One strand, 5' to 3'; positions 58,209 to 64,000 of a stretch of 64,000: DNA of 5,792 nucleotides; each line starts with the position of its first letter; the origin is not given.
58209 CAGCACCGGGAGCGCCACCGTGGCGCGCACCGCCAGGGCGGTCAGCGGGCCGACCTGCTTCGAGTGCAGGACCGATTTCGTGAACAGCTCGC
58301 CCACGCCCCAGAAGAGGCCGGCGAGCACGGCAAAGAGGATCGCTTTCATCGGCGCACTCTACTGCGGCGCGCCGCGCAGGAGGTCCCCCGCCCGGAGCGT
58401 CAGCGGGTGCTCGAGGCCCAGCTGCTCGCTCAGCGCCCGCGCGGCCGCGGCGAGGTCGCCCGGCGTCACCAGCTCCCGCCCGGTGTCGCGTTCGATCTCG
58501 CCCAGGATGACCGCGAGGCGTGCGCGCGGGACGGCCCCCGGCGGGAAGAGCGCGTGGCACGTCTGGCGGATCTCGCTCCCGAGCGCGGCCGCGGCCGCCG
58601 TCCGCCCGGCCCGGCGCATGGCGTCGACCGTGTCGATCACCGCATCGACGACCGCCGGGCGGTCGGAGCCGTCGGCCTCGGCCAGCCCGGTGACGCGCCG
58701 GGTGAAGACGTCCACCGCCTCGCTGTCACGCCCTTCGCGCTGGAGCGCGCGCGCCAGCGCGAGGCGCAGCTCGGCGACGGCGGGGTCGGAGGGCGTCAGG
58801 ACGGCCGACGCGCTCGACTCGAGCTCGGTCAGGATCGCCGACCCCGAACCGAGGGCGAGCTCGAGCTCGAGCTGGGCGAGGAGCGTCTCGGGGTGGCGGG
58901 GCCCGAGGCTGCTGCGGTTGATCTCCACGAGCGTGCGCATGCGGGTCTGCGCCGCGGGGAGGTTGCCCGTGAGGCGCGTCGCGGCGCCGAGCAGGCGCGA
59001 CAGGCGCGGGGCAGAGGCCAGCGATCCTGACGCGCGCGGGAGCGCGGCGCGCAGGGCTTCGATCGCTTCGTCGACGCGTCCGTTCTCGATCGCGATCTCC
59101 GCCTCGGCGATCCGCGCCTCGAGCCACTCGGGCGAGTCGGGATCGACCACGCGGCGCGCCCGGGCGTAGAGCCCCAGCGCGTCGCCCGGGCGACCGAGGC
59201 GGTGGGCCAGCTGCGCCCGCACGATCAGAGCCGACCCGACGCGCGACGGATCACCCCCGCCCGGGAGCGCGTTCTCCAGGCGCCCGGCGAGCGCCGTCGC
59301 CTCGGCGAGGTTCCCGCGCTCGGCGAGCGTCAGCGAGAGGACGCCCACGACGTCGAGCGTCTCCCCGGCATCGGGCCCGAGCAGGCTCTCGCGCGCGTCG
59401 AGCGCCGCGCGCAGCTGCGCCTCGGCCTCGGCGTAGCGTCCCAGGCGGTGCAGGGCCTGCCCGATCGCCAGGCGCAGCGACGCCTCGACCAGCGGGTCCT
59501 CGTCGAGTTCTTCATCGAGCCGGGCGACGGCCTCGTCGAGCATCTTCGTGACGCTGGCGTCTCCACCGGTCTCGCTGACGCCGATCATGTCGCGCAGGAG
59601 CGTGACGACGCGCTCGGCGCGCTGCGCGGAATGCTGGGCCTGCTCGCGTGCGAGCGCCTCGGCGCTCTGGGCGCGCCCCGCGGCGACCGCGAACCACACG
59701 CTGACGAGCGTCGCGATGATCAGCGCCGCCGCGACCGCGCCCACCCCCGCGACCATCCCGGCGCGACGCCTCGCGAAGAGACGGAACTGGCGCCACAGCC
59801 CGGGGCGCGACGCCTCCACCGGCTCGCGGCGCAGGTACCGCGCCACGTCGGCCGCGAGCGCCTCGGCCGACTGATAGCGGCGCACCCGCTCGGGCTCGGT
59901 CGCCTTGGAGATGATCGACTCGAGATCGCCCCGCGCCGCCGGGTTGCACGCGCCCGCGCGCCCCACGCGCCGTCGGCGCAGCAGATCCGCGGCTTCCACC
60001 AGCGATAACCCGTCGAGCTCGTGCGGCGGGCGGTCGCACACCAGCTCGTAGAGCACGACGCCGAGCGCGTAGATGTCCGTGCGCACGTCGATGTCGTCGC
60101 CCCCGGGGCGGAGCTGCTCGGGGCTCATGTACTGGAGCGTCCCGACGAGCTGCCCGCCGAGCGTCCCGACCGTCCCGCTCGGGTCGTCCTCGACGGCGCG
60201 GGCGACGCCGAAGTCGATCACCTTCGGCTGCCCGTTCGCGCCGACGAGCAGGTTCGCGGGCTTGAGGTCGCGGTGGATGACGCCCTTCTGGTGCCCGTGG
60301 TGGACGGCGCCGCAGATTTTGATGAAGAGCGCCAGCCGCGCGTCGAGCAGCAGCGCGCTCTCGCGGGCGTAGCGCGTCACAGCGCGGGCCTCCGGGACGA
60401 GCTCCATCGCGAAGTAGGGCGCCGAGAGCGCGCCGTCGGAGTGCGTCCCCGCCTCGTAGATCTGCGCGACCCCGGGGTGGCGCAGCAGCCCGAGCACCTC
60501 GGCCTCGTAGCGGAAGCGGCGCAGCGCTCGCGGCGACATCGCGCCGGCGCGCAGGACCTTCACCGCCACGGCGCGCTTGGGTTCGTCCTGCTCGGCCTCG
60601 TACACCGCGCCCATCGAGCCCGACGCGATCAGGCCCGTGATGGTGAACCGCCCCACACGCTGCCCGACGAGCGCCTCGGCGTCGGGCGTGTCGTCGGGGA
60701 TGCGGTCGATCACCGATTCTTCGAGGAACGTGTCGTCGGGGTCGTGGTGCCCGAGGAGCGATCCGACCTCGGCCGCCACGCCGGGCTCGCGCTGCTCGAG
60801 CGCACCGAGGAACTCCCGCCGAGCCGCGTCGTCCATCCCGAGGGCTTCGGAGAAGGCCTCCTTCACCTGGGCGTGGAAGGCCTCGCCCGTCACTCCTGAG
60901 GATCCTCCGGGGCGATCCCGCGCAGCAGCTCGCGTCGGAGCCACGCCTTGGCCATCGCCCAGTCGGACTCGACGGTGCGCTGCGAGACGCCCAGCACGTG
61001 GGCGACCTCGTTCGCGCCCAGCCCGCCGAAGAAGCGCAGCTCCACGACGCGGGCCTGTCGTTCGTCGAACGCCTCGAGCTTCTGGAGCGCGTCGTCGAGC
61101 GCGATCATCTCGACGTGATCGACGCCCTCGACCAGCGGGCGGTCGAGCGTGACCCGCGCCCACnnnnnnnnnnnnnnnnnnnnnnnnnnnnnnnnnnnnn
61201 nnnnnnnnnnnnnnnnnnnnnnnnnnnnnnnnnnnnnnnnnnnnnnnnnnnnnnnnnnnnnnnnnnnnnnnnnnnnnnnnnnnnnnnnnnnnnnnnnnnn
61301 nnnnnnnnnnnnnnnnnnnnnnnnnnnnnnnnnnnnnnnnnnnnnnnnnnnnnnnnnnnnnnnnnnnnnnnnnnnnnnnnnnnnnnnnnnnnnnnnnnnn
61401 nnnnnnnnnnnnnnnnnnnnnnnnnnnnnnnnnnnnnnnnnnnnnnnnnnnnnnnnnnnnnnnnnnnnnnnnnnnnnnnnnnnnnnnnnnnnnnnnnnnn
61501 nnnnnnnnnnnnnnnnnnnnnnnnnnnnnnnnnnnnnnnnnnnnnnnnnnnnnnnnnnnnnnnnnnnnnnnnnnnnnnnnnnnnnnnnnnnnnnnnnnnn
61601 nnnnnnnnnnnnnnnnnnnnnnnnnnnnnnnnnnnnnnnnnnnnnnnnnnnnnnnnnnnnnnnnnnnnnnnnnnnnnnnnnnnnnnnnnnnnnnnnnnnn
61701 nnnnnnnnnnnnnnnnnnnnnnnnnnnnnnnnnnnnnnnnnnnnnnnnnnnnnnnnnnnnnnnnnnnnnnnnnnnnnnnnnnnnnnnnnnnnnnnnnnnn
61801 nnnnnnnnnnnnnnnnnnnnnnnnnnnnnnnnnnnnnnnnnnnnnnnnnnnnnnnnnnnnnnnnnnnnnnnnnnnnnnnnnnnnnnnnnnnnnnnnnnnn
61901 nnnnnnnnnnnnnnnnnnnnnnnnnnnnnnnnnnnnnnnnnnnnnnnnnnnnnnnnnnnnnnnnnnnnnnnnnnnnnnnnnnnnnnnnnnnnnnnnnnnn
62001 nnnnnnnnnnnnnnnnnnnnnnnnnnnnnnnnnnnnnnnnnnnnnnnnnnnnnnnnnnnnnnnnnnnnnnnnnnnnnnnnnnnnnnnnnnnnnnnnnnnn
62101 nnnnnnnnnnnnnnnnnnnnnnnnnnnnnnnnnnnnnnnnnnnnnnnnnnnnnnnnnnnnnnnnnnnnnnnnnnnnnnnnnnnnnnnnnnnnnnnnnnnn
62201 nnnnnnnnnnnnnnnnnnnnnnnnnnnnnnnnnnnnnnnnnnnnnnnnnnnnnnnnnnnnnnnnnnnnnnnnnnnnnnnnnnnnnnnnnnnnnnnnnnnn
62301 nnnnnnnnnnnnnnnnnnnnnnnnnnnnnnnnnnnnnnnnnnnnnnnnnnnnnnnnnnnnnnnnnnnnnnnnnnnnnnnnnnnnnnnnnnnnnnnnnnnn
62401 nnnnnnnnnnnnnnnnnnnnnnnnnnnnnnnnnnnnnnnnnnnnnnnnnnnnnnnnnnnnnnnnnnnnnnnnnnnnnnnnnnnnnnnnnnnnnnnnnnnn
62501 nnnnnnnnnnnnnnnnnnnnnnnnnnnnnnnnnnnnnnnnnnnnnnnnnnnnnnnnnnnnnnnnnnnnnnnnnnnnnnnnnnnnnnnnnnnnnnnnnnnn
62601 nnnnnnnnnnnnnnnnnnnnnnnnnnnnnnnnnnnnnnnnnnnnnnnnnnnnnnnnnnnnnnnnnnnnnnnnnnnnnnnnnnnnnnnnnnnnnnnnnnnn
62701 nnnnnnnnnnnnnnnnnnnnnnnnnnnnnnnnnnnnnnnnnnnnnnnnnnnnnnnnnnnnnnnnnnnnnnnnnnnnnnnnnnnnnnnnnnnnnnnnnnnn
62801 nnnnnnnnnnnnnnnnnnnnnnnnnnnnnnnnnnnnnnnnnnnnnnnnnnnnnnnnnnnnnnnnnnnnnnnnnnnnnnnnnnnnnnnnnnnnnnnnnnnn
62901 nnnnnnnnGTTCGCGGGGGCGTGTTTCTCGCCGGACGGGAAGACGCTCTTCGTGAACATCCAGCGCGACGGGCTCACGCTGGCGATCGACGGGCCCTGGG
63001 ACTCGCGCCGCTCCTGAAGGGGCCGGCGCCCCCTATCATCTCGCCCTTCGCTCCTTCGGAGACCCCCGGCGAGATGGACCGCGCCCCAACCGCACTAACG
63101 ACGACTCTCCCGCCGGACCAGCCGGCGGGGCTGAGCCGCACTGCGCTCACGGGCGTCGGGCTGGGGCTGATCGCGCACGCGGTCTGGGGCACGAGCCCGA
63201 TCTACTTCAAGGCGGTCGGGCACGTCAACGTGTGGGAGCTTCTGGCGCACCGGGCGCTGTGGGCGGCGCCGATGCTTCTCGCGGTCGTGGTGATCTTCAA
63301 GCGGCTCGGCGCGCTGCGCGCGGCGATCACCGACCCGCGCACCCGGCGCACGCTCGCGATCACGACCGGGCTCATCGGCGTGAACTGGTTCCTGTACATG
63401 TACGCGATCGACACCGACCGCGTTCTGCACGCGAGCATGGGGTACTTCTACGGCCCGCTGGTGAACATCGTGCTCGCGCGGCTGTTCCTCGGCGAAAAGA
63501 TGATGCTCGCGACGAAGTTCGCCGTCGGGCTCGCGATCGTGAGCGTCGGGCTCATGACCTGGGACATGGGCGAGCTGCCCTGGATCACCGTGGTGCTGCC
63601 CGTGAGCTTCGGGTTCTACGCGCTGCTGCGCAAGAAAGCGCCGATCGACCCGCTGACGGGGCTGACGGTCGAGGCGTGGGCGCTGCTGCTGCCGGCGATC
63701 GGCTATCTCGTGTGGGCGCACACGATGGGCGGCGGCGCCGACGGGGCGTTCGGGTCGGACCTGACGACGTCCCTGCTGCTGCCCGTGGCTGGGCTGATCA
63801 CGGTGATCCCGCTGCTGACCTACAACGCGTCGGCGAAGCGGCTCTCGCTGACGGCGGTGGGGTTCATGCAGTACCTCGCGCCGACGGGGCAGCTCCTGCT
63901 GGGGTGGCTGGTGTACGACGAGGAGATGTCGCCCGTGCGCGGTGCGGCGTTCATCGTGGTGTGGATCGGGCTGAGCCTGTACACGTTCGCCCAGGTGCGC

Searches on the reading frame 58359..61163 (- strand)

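Call 23: search_protein_families(library=ncbifam, proteins=[window:58359-61163:-], max_evalue=0.01)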
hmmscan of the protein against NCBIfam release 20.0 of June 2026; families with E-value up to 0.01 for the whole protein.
window:58359-61163:- (934 aa): 17 families
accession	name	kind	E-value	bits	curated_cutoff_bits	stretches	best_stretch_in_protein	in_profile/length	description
NF033483.0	PknB_PASTA_kin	equivalog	8.7e-66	223.1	450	1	171-452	7-277/563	Stk1 family PASTA domain-containing Ser/Thr kinase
NF052427.1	StpK7MSMEG_1200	equivalog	8.9e-41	140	900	1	168-512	4-338/601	serine/threonine protein kinase StpK7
NF009651.0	PRK13184.1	equivalog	8e-32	110.1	839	1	171-448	2-295/932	serine/threonine-protein kinase PknD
NF047741.1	antiphage_MADS6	equivalog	3e-30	105.3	460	2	260-453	283-470/612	methylation-associated defense system protein kinase MAD6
TIGR03903.1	TOMM_kin_cyc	equivalog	6.1e-25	87.3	705.75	1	197-376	4-184/1267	TOMM system kinase/cyclase fusion protein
NF038150.1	lanthi_synth_IV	equivalog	4.4e-23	81.5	650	1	170-616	188-618/851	class IV lanthionine synthetase LanL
NF040586.1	FxSxx_TPR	equivalog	7.3e-22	77.6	300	2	675-924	422-683/830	FxSxx-COOH system tetratricopeptide repeat protein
NF033442.0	BREX_PglW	equivalog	9.8e-18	63.3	990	1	168-525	201-576/1391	BREX system serine/threonine kinase PglW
NF038151.1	lanthi_synth_III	equivalog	5.7e-10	38.2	575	1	171-407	220-456/833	class III lanthionine synthetase LanKC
NF043056.1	T4SS_LegK1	equivalog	5.5e-09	35.2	550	1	270-377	184-286/516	Dot/Icm T4SS effector kinase LegK1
TIGR03724.2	arch_bud32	equivalog_domain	0.00029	20.4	125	1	278-325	89-135/193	KEOPS complex kinase/ATPase Bud32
NF008910.0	PRK12274.1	equivalog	0.00044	19.9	372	1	277-321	95-140/219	serine/threonine protein kinase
NF052415.1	T3SS_chap_SctY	equivalog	0.00059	20.3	70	0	645-747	8-105/106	type III secretion apparatus assembly chaperone SctY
NF002475.0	PRK01723.1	equivalog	0.00082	18.5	142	1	253-319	126-188/241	3-deoxy-D-manno-octulosonic acid kinase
TIGR01982.1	UbiB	equivalog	0.0018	16.9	487.55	0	291-325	273-307/436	2-polyprenylphenol 6-hydroxylase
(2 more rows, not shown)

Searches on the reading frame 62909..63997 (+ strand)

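Call 35: search_protein_families(library=ncbifam, proteins=[window:62909-63997:+], max_evalue=0.01)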
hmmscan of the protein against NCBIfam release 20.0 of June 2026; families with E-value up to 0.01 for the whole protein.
window:62909-63997:+ (363 aa): 2 families
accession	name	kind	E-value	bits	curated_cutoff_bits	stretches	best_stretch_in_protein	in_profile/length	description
NF011959.0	PRK15430.1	equivalog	4.7e-53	180.4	540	1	81-359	8-284/296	EamA family transporter RarD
TIGR00688.1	rarD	equivalog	1.4e-48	165.7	130.15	1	85-335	6-255/256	EamA family transporter RarD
